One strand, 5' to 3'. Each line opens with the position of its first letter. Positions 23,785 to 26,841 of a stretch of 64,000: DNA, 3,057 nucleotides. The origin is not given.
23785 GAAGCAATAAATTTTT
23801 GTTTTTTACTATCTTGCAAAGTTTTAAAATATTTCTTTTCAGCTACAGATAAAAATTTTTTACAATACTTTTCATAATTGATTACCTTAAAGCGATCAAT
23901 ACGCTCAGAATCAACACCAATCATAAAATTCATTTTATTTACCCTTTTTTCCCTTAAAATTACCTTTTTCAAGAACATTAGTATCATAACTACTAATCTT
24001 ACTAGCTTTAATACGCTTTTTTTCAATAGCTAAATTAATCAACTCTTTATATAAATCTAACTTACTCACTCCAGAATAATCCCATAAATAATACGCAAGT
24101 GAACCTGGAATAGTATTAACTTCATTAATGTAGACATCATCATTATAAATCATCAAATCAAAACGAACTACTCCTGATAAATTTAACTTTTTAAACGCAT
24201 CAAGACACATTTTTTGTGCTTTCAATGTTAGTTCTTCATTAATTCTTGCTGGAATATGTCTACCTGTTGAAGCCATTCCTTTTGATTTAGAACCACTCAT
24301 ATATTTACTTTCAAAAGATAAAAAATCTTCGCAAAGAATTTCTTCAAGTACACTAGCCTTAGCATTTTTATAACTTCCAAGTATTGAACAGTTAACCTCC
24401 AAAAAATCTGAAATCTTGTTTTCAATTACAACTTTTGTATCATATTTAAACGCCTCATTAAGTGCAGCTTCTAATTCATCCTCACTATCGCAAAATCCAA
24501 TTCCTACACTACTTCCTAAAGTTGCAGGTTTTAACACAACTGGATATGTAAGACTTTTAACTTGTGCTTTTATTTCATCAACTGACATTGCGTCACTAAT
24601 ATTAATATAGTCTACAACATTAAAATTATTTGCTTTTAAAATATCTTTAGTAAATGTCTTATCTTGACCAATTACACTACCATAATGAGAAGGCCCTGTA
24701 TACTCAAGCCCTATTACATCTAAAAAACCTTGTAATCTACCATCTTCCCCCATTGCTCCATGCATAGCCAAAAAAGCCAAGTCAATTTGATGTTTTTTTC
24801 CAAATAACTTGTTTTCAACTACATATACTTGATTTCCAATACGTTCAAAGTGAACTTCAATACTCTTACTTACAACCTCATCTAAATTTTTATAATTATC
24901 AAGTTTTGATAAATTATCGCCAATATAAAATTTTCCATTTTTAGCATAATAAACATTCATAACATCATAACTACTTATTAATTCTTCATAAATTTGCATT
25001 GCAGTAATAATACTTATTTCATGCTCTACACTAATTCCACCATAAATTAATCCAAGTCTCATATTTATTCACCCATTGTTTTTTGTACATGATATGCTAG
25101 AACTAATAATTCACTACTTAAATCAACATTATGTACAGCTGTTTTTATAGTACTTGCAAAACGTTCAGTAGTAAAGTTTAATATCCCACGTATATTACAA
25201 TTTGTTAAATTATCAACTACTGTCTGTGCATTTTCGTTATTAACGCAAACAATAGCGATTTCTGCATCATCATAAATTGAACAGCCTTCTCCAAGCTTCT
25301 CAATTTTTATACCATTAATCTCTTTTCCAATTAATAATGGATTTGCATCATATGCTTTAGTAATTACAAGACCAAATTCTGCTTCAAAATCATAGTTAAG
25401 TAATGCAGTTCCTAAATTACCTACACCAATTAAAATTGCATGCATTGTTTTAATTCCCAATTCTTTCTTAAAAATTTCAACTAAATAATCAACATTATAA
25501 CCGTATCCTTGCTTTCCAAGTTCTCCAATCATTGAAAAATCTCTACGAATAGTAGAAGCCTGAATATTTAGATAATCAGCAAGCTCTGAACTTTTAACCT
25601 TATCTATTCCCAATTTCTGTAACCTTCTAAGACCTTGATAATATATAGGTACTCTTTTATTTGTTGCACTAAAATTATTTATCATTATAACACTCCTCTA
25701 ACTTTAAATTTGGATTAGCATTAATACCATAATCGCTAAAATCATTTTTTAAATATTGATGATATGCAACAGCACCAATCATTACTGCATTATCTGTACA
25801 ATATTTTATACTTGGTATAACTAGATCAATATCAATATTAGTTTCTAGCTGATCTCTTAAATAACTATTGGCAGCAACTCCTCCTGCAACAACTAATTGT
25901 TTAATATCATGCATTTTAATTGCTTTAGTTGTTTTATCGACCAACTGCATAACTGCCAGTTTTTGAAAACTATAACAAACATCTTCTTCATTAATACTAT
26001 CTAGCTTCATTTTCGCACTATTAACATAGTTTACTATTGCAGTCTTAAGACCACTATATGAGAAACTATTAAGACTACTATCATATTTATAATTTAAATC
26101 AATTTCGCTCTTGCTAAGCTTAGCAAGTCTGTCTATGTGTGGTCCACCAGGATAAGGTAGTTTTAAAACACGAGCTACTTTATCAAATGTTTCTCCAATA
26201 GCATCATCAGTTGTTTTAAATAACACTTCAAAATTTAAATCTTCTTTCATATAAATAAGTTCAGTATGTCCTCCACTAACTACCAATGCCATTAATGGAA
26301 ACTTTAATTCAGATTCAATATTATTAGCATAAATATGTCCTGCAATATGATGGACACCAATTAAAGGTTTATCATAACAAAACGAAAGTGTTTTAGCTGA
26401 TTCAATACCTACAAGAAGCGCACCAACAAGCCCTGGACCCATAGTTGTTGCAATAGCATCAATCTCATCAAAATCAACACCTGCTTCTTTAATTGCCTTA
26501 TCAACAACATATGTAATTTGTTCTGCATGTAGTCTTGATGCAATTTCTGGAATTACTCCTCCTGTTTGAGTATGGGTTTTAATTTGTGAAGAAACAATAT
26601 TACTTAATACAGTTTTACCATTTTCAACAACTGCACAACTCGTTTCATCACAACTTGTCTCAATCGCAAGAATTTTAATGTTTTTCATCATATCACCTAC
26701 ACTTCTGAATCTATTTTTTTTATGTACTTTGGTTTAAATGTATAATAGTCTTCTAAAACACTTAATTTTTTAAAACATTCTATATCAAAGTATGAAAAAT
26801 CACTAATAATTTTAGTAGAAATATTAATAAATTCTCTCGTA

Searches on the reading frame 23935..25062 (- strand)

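Call 51: search_protein_families(library=pfam, proteins=[window:23935-25062:-], max_evalue=0.0001)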
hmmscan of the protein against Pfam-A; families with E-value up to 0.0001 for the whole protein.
window:23935-25062:- (375 aa): 6 families
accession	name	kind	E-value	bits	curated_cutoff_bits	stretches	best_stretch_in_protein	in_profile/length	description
PF07478.18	Dala_Dala_lig_C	-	1.4e-39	136.2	24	1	142-342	2-203/204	D-ala D-ala ligase C-terminus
PF01820.27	Dala_Dala_lig_N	-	3.9e-25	89.2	34.6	1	2-124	1-121/121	D-ala D-ala ligase N-terminus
PF02222.28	ATP-grasp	-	6.4e-12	45.9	27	1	142-224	3-83/179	ATP-grasp domain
PF02786.22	CPSase_L_D2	-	2.1e-07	31.1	19.8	1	134-233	1-105/211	Carbamoyl-phosphate synthase L chain, ATP binding domain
PF02655.19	ATP-grasp_3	-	6.6e-06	26.7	23.2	1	134-317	3-155/160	ATP-grasp domain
PF01071.24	GARS_A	-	2.7e-05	24.5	27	1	134-228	2-99/194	Phosphoribosylglycinamide synthetase, ATP-grasp (A) domain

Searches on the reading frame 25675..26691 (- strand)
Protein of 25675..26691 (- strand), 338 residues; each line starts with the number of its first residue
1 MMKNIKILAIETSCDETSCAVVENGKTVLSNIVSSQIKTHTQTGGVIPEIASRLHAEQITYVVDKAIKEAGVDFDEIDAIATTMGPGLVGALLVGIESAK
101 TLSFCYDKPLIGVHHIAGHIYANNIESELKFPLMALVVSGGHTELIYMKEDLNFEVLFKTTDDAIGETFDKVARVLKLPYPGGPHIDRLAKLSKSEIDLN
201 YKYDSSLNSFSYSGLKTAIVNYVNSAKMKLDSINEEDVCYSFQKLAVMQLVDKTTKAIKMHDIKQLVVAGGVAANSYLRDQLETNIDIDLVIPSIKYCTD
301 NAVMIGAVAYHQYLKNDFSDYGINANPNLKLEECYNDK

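Call 51: search_protein_families(library=pfam, proteins=[window:25675-26691:-], max_evalue=0.0001)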
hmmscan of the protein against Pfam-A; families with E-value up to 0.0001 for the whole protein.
window:25675-26691:- (338 aa): 1 family
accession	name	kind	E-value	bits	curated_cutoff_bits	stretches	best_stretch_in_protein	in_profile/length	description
PF00814.31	TsaD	-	2e-94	316.6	24.8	1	27-306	1-263/264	tRNA N6-adenosine threonylcarbamoyltransferase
